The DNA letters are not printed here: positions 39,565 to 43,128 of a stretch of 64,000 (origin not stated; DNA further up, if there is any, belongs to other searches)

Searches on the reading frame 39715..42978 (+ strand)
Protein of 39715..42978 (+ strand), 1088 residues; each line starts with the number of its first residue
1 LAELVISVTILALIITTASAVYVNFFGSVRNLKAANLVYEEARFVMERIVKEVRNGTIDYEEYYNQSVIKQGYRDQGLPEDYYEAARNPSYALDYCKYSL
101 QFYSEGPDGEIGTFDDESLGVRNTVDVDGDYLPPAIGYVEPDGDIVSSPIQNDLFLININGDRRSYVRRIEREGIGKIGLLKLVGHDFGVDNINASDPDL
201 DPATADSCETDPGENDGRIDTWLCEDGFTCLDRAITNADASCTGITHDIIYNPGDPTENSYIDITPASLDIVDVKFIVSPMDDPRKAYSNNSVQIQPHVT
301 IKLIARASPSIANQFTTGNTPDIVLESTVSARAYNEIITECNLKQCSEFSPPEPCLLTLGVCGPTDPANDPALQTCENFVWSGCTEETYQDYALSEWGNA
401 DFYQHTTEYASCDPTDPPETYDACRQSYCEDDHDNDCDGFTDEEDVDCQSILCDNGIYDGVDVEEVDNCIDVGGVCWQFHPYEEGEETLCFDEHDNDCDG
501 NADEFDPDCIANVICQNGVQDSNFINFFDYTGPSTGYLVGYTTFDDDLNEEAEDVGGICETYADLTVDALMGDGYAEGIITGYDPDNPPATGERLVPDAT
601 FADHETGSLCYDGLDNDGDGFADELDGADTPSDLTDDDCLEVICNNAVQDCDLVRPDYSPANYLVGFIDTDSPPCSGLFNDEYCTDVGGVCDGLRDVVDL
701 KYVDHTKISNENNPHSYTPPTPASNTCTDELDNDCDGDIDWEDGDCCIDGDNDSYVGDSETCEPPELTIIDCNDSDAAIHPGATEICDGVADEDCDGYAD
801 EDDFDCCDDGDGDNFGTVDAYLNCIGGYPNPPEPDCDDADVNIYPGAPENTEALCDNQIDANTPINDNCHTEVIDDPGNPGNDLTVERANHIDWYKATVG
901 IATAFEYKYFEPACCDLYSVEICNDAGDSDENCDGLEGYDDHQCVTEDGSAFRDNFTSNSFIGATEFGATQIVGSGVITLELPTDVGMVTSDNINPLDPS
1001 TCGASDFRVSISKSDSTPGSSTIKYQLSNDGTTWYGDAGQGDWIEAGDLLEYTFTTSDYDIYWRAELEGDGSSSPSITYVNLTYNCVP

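Call 31: search_protein_families(library=ncbifam, proteins=[window:39715-42978:+], max_evalue=1e-10)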
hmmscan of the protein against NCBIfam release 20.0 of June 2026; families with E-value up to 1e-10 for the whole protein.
window:39715-42978:+ (1088 aa): 0 families

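Call 60: search_protein_families(library=pfam, proteins=[window:39715-42978:+], max_evalue=0.00001)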
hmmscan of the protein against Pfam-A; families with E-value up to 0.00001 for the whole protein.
window:39715-42978:+ (1088 aa): 1 family
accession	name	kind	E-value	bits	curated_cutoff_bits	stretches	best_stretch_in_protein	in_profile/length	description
PF11617.13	Cu-binding_MopE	-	1.5e-10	41.6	27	1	771-801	1-30/30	Putative metal-binding motif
